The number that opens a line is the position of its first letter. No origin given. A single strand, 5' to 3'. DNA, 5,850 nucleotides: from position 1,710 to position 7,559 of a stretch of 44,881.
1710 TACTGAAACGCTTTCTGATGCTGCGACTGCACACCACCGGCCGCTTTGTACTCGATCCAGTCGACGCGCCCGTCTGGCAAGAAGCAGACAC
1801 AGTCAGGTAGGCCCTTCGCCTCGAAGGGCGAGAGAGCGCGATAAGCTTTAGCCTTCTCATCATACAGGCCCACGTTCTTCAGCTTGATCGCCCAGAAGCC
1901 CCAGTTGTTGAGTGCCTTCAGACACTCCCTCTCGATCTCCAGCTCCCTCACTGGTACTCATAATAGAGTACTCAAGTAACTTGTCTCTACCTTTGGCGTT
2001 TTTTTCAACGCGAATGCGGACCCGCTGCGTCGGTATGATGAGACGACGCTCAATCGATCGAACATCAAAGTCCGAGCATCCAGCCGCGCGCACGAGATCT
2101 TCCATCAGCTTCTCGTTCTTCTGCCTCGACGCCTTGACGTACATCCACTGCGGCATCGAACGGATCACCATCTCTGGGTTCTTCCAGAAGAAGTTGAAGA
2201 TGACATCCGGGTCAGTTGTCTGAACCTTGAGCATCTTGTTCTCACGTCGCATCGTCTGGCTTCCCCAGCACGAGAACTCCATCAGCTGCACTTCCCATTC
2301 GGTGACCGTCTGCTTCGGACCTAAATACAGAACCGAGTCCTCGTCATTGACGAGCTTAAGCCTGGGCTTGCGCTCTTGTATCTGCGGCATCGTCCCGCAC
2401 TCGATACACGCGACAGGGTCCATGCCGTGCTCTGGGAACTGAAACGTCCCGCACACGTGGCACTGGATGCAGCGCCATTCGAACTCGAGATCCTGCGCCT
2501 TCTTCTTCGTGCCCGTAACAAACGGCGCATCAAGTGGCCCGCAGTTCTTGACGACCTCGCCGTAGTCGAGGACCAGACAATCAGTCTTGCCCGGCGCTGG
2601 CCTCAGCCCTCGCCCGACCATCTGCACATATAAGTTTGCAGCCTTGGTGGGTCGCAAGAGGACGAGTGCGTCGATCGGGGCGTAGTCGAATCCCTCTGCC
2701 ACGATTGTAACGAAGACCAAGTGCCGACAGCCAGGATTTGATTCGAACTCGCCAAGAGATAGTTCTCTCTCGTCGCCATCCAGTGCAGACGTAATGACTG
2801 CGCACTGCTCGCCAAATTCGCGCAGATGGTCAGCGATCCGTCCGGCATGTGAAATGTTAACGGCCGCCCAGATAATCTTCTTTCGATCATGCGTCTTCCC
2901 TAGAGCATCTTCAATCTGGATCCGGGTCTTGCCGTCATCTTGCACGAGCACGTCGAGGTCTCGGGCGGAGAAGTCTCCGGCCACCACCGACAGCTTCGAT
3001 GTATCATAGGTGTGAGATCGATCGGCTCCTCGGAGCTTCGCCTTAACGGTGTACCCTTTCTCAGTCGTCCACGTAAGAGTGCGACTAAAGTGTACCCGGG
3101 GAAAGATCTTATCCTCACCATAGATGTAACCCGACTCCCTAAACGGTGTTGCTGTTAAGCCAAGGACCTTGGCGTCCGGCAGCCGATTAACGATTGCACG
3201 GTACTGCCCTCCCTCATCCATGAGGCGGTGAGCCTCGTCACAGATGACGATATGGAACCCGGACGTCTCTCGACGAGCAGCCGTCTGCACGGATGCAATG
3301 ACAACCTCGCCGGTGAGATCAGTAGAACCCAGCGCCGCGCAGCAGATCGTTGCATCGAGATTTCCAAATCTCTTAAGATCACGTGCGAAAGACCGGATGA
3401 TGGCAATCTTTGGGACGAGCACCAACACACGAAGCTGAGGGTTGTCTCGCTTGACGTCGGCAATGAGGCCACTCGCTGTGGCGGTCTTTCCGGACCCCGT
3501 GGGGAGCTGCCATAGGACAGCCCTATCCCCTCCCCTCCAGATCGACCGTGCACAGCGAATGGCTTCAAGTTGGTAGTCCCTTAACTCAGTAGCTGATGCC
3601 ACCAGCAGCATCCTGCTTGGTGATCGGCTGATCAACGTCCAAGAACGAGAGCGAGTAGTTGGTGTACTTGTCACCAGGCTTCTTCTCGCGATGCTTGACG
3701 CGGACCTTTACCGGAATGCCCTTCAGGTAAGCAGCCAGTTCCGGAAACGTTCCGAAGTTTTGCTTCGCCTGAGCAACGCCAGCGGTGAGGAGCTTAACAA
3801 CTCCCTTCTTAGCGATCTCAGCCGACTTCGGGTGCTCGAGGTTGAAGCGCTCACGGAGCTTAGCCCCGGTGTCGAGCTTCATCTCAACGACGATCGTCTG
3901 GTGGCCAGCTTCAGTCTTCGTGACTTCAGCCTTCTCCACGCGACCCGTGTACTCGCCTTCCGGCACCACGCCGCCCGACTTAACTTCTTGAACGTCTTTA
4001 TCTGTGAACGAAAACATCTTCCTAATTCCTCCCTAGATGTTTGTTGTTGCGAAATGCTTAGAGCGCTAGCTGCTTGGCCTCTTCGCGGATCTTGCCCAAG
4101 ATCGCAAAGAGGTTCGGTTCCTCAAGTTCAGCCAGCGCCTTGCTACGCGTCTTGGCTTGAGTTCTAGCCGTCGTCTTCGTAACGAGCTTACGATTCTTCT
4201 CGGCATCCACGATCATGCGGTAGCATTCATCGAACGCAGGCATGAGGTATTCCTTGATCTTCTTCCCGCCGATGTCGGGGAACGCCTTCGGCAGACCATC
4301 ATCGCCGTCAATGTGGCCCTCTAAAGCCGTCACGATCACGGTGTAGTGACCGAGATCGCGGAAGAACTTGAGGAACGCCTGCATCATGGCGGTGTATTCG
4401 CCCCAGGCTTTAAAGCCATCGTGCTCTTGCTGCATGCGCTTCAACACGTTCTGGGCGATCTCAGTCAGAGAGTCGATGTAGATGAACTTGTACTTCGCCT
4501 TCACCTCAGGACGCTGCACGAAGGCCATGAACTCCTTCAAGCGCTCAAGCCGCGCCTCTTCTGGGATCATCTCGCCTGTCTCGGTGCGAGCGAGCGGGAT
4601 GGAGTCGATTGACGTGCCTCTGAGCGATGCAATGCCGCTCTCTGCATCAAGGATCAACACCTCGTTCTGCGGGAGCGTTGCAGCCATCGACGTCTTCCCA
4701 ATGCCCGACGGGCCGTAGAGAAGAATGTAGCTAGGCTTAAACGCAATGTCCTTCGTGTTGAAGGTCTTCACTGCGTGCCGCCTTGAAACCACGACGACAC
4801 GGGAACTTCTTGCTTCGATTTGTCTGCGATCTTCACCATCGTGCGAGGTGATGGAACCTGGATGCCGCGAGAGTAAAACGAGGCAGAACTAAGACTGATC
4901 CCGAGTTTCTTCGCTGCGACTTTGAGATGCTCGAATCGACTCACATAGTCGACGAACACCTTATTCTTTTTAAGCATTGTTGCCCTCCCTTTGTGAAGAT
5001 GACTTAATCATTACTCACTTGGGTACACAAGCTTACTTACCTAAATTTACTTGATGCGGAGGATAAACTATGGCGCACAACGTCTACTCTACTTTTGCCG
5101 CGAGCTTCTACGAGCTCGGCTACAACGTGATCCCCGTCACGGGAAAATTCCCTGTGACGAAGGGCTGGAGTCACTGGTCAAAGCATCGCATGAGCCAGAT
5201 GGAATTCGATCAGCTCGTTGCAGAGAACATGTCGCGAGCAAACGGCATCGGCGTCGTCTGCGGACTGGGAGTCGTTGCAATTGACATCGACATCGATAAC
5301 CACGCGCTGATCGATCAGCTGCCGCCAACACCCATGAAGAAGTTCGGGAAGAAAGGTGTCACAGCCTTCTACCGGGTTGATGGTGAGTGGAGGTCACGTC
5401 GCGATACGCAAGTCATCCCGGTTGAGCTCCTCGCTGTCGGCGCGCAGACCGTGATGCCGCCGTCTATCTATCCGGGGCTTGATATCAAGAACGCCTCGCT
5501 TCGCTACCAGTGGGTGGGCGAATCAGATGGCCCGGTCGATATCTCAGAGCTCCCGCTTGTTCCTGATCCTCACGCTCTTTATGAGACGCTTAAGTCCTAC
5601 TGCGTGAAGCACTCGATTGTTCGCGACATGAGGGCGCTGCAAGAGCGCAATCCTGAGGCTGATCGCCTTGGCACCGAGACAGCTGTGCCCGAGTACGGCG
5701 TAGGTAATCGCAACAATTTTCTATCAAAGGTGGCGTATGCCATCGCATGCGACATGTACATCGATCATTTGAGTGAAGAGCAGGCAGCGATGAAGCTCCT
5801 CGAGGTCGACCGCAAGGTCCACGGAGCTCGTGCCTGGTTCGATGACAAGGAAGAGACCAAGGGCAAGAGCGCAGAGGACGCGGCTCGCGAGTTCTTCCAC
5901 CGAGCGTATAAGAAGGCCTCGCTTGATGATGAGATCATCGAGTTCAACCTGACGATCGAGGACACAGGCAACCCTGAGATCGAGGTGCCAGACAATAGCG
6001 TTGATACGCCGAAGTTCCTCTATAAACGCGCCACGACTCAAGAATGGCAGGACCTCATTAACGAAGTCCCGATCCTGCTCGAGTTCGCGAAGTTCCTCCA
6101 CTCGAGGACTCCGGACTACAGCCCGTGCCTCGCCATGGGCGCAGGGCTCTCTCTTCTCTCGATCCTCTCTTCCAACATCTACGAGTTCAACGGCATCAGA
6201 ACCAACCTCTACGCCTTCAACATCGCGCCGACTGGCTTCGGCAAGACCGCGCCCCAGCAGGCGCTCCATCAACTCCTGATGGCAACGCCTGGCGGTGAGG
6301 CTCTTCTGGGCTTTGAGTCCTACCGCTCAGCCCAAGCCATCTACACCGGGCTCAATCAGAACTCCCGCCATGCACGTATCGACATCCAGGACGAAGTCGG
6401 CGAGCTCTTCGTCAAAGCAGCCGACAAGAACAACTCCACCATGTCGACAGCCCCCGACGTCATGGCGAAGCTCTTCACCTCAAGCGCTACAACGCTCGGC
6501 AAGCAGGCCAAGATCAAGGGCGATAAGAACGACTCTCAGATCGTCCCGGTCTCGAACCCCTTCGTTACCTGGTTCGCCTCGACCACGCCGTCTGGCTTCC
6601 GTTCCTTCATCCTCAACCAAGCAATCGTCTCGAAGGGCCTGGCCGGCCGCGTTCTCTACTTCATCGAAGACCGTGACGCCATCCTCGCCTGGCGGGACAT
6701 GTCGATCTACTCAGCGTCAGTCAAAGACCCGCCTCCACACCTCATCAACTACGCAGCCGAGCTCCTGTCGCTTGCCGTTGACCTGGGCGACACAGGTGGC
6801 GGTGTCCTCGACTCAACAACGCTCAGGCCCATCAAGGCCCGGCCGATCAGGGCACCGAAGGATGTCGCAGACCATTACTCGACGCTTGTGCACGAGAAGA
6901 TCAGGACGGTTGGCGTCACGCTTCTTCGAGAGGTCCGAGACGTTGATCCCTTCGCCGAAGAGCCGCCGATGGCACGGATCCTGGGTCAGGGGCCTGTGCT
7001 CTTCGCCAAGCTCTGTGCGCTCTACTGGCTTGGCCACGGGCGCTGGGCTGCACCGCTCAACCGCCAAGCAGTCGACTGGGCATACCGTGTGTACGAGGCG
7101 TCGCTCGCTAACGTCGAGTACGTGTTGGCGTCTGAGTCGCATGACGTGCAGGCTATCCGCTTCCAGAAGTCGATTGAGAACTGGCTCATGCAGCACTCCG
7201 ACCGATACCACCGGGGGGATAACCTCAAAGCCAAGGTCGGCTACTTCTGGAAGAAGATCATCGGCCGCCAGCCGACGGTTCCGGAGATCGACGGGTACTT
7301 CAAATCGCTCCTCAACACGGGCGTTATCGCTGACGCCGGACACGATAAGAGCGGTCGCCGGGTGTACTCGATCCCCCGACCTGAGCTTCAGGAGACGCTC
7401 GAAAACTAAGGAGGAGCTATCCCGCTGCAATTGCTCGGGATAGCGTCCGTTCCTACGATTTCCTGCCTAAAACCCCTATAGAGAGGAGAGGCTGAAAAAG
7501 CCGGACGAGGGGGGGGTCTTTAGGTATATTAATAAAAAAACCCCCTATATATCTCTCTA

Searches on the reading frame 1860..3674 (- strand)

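Call 6: search_protein_families(library=phrogs, proteins=[window:1860-3674:-], max_evalue=0.01)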
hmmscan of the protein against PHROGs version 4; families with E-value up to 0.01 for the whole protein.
window:1860-3674:- (604 aa): 6 families
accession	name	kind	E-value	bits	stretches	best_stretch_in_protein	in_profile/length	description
phrog_16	-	DNA, RNA and nucleotide metabolism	5.7e-70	237.6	1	29-460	271-660/986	DNA helicase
phrog_62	-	DNA, RNA and nucleotide metabolism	3.3e-17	62.3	1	26-181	692-853/1881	DNA helicase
phrog_16259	-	DNA, RNA and nucleotide metabolism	1.2e-09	38.9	1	29-150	116-235/330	DNA helicase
phrog_16694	-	unknown function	1.2e-09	37.8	2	29-187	273-464/1010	-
phrog_9690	-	DNA, RNA and nucleotide metabolism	2e-05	24.8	1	140-371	41-268/306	DNA helicase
phrog_2488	-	DNA, RNA and nucleotide metabolism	0.00078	19.3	0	29-95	17-86/579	DNA helicase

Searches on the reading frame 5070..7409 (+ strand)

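Call 6: search_protein_families(library=phrogs, proteins=[window:5070-7409:+], max_evalue=0.01)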
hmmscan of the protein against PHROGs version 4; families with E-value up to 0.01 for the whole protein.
window:5070-7409:+ (779 aa): 4 families
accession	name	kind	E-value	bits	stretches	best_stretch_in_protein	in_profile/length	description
phrog_3022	-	DNA, RNA and nucleotide metabolism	8.7e-32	111.4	2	338-569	364-593/788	DNA primase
phrog_1156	-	DNA, RNA and nucleotide metabolism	5.7e-16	59.2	1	4-196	11-218/855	DNA primase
phrog_19930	-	DNA, RNA and nucleotide metabolism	7.9e-07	28.7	1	6-80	10-84/865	DNA polymerase/primase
phrog_10514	-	DNA, RNA and nucleotide metabolism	2.8e-05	23.5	1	301-509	307-513/750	DNA primase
